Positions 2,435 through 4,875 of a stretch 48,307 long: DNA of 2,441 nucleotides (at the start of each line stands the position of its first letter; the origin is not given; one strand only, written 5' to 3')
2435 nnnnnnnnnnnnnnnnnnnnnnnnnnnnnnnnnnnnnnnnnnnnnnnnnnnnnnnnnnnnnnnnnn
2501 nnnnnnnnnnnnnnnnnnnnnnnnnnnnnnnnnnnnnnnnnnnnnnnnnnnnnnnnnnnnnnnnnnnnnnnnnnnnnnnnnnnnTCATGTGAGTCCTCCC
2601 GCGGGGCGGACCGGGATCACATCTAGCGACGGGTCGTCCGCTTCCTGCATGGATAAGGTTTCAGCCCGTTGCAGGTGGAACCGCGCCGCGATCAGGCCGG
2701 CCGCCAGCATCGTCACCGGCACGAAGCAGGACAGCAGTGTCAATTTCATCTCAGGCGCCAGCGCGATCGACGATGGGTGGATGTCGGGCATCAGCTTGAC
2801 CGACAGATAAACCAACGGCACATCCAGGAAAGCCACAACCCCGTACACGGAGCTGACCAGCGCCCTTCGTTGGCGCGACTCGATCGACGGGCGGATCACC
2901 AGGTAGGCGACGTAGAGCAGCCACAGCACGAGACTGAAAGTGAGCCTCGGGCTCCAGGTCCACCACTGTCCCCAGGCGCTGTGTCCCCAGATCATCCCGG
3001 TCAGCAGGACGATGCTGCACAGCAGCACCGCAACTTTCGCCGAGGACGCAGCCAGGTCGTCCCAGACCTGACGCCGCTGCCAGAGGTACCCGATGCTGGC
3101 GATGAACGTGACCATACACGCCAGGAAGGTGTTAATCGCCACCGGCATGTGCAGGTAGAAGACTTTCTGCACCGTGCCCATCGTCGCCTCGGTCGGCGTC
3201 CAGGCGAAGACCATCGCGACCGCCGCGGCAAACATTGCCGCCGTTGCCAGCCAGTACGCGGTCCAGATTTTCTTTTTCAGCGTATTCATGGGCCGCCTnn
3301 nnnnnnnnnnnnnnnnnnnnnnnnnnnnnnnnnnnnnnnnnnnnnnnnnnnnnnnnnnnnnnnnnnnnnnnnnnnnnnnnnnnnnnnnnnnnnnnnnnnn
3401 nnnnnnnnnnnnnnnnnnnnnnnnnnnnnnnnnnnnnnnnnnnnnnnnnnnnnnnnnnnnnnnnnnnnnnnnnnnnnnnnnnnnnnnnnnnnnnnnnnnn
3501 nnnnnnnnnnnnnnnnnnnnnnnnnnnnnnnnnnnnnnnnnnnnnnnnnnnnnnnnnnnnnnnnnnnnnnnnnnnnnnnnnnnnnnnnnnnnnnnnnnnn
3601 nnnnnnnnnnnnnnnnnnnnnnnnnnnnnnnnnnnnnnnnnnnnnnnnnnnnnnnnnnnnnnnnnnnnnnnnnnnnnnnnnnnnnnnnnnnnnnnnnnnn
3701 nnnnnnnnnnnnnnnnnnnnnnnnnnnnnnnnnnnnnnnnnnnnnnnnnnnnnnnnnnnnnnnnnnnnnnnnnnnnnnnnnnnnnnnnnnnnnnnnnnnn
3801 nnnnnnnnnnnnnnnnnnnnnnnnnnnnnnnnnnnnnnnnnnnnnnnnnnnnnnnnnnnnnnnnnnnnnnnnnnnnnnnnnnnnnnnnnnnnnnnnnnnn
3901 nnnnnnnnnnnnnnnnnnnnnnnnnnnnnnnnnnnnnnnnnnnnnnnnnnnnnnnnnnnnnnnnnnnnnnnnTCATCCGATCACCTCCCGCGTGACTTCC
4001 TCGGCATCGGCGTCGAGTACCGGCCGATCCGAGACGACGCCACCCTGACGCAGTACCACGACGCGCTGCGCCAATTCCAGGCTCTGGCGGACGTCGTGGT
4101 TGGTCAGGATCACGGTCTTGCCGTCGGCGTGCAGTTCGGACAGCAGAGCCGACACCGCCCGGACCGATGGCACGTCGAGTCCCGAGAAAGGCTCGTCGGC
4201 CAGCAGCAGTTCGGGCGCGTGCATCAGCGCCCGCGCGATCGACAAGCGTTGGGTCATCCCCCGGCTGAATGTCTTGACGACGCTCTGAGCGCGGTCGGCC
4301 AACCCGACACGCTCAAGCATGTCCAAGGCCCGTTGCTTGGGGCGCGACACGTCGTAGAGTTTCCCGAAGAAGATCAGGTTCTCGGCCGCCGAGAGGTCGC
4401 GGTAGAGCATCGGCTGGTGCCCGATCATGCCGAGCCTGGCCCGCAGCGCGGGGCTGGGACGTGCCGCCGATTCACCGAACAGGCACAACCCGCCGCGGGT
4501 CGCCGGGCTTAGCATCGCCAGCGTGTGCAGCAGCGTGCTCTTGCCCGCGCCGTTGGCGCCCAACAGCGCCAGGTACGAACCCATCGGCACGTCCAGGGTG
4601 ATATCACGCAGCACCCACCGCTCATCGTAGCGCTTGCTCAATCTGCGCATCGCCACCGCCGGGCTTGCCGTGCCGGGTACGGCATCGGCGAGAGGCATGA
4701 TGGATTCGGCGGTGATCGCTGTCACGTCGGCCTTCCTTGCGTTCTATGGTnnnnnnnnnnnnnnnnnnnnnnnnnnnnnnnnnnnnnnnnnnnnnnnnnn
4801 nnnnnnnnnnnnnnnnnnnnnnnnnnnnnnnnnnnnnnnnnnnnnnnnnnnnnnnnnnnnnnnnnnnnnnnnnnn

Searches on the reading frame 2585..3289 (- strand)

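Call 15: search_protein_families(library=ncbifam, proteins=[window:2585-3289:-], max_evalue=0.001)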
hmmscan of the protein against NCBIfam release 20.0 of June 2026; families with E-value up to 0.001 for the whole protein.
window:2585-3289:- (234 aa): 2 families
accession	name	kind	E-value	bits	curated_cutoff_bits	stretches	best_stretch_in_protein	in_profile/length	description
TIGR01191.1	ccmC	subfamily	4.4e-28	98.4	186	1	32-197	1-173/184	heme ABC transporter permease CcmC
TIGR03144.1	cytochr_II_ccsB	equivalog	3.1e-15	56.6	187.6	1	20-167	109-244/252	c-type cytochrome biogenesis protein CcsB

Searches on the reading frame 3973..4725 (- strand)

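Call 15: search_protein_families(library=ncbifam, proteins=[window:3973-4725:-], max_evalue=0.001)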
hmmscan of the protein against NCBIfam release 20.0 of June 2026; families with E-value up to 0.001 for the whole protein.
window:3973-4725:- (250 aa): 186 families (the best 25 are shown)
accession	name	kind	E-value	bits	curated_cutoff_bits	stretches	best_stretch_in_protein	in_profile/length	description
TIGR01188.1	drrA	subfamily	6.7e-49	166.8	312.45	1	31-232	1-204/302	daunorubicin resistance ABC transporter, ATP-binding protein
TIGR03864.1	PQQ_ABC_ATP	hypoth_equivalog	3.6e-43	147.7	302.25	1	24-233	2-213/236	ABC transporter, ATP-binding subunit, PQQ-dependent alcohol dehydrogenase system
TIGR02673.1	FtsE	equivalog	2.5e-37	128.7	264.85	1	24-228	2-213/214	cell division ATP-binding protein FtsE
NF010061.0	PRK13538.1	equivalog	1e-36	126.4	195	1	22-223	4-204/211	cytochrome c biogenesis heme-transporting ATPase CcmA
TIGR03740.1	galliderm_ABC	subfamily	1.3e-36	126.4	309.75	1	26-234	3-206/223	lantibiotic protection ABC transporter ATP-binding subunit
TIGR03522.1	GldA_ABC_ATP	equivalog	2.6e-36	125.6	402.6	1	24-243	3-223/301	gliding motility-associated ABC transporter ATP-binding subunit GldA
NF010060.0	PRK13537.1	equivalog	2.9e-36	125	521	1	20-233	12-227/314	nodulation factor ABC transporter ATP-binding protein NodI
TIGR02315.1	ABC_phnC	equivalog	7e-36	123.9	266.1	1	25-244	3-238/243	phosphonate ABC transporter ATP-binding protein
TIGR01189.1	ccmA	equivalog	2.1e-34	118.9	131.6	1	25-217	2-192/198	heme ABC exporter ATP-binding protein CcmA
TIGR00968.1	3a0106s01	subfamily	8.8e-34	117.1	342.75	1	26-231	3-210/237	sulfate ABC transporter ATP-binding protein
TIGR04406.1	LPS_export_lptB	equivalog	2e-33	115.7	240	1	25-235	3-218/239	LPS export ABC transporter ATP-binding protein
NF010059.0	PRK13536.1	equivalog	3.5e-33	114.8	549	1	19-235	39-258/342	nodulation factor ABC transporter ATP-binding protein NodI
NF008420.0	PRK11247.1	equivalog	8.5e-33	113.6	395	1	24-233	13-215/257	aliphatic sulfonates ABC transporter ATP-binding protein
NF007027.0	PRK09493.1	equivalog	1.3e-32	113.1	379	1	24-234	2-218/240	glutamine ABC transporter ATP-binding protein GlnQ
TIGR03873.1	F420-0_ABC_ATP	hypoth_equivalog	3.9e-32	111.5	372.4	1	26-250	4-235/256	putative F420-0 ABC transporter ATP-binding protein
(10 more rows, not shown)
